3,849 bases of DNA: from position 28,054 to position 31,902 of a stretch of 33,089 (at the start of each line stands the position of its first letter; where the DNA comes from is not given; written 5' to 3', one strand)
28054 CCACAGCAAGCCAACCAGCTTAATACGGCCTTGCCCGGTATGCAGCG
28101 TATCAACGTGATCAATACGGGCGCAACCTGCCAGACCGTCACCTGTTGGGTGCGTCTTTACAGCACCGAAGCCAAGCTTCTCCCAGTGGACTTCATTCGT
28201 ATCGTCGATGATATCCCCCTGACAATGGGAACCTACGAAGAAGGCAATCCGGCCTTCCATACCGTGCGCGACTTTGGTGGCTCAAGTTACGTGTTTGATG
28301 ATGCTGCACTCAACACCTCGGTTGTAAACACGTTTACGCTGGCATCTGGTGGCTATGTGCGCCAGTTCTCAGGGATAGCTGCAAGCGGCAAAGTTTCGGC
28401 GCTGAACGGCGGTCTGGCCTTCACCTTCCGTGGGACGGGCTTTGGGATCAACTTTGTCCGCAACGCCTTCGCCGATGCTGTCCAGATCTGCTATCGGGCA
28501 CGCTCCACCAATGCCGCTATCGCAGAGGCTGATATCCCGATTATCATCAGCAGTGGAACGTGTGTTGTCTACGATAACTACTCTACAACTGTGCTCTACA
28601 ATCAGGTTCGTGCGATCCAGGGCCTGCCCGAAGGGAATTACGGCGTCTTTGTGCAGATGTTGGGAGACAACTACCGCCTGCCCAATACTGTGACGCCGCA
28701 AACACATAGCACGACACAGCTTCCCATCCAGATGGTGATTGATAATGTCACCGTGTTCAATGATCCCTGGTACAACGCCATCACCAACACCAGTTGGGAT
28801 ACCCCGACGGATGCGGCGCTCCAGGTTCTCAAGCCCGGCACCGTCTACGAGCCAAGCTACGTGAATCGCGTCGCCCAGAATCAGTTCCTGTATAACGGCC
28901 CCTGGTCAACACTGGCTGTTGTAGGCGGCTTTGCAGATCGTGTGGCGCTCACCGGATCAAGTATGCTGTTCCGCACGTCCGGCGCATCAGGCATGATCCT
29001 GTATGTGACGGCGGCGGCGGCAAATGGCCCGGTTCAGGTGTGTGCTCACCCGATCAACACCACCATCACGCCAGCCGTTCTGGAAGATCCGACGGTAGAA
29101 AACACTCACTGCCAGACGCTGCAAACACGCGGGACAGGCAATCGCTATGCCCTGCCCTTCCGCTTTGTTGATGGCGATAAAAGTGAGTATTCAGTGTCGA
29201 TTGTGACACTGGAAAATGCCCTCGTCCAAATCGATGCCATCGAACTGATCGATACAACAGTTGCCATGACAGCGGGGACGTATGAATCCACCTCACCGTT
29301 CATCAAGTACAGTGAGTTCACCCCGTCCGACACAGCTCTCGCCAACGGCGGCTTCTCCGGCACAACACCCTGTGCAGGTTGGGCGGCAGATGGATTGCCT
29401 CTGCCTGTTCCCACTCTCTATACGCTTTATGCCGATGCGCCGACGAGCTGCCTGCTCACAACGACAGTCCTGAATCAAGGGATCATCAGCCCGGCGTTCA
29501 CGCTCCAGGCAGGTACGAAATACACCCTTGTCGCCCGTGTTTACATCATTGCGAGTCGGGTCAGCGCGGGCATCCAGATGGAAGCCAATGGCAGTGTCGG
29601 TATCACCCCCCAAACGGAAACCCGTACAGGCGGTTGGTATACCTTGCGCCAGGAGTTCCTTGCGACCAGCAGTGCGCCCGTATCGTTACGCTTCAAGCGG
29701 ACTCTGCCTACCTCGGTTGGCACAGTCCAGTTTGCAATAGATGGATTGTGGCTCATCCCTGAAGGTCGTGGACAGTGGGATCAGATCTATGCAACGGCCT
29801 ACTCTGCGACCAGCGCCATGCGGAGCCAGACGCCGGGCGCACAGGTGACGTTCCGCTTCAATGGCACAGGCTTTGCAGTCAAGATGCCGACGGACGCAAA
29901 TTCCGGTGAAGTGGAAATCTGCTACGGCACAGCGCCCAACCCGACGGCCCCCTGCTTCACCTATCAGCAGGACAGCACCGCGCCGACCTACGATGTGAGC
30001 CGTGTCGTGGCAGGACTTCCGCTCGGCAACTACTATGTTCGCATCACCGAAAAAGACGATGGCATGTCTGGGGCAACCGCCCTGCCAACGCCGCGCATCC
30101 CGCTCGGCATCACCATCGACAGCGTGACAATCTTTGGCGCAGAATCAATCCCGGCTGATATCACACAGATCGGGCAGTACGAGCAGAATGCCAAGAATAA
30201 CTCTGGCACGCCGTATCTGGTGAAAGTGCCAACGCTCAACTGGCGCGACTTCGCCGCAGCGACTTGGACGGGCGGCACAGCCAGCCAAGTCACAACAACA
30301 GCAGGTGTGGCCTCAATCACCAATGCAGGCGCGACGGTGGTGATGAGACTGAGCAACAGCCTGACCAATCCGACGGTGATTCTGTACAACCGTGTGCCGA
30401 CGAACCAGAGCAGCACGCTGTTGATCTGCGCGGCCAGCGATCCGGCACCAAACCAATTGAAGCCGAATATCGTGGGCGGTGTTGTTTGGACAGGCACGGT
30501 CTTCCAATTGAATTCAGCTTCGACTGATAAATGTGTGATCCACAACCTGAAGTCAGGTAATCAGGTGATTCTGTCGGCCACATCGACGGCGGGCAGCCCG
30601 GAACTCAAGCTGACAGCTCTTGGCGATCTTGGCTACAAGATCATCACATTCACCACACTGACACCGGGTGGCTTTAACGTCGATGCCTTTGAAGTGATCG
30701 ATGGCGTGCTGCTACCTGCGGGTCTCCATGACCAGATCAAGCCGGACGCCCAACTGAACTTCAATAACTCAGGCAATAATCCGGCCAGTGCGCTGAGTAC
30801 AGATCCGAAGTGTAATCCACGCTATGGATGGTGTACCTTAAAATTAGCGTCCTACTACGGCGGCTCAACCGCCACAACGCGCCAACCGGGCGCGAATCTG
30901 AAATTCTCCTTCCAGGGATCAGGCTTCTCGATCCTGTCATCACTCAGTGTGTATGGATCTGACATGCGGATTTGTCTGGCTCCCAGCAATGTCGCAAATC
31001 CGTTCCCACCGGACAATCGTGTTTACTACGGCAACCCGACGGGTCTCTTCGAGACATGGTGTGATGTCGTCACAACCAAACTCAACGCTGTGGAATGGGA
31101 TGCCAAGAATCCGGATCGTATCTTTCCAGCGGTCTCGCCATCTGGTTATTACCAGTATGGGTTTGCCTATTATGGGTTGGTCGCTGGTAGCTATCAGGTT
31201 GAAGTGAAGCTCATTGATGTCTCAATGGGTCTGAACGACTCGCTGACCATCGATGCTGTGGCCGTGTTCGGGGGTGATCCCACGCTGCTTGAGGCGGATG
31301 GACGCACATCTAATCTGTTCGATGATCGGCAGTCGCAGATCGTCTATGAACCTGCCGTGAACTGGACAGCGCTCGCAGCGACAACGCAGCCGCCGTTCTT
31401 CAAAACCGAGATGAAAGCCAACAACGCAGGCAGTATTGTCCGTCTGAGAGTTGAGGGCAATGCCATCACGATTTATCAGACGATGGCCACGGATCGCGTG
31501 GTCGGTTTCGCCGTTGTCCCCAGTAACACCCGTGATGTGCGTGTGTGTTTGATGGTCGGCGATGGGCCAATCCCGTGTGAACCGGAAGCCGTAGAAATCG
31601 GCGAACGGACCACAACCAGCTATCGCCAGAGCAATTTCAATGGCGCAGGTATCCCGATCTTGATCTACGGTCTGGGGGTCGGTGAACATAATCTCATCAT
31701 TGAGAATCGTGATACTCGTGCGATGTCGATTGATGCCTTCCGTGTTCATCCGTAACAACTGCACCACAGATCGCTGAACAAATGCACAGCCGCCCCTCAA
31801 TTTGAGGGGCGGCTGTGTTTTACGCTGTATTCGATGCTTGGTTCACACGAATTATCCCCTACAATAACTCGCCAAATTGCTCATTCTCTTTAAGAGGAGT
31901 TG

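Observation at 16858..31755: A single uninterrupted 14.9-kb ORF encodes a 4,965-aa secreted protease / beta-helix / lectin-array giant protein with no recognisable anchor or secretion partner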

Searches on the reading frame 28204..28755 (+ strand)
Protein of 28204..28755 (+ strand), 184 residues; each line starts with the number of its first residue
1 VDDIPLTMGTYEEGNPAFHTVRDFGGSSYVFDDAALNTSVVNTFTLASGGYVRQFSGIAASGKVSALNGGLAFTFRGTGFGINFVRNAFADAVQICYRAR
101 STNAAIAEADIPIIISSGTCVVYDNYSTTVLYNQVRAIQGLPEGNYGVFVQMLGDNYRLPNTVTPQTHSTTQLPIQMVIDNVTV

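Call 83: search_protein_families(library=pfam, proteins=[window:28204-28755:+], max_evalue=1)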
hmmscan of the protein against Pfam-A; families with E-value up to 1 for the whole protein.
window:28204-28755:+ (184 aa): 2 families
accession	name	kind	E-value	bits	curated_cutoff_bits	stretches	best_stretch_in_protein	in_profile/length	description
PF01427.22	Peptidase_M15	-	0.025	14.8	27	1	83-172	26-116/199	D-ala-D-ala dipeptidase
PF13368.11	Toprim_C_rpt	-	0.06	13.7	22.3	1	143-168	12-37/57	Topoisomerase C-terminal repeat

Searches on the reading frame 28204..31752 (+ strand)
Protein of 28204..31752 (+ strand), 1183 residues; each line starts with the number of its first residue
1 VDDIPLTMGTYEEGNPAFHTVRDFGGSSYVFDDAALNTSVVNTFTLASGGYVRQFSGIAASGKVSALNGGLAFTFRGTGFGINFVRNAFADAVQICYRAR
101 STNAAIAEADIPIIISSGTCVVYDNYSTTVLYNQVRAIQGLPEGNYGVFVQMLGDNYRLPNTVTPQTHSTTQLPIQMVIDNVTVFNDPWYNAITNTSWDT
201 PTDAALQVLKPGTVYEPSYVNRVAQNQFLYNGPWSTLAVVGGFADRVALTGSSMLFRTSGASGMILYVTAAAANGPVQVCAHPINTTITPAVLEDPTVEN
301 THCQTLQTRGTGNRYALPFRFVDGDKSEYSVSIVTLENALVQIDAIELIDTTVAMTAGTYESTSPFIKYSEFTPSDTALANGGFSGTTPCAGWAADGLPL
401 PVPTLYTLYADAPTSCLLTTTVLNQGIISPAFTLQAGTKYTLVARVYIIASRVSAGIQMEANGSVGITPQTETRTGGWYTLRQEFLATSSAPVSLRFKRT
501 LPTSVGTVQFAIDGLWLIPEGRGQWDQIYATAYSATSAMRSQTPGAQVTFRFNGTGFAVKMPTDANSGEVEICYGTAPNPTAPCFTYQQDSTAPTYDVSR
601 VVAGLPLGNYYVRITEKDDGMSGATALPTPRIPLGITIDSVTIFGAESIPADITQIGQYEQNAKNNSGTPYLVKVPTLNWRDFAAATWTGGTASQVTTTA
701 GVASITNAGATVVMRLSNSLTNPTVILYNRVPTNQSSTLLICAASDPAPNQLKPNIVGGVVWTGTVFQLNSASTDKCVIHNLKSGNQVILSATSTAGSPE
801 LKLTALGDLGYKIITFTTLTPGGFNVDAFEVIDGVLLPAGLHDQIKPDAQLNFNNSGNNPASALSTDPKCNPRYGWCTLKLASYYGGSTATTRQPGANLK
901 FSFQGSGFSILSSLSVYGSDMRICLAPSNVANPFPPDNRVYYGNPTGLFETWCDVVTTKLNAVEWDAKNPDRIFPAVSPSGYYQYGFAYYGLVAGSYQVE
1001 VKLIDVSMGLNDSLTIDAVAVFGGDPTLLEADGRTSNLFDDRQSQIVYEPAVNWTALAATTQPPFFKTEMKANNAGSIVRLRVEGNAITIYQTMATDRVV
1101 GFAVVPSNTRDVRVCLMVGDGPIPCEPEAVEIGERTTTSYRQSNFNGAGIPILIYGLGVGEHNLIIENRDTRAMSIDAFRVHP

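Call 32: find_homologous_proteins(query=window:28204-31752:+, max_evalue=0.00001)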
Query window:28204-31752:+: 8000 candidates shared short words with the query, none scored E <= 0.00001.
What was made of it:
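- Tried and rejected: The word-indexed search with the C-terminal 1,183 aa found nothing (call 32).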
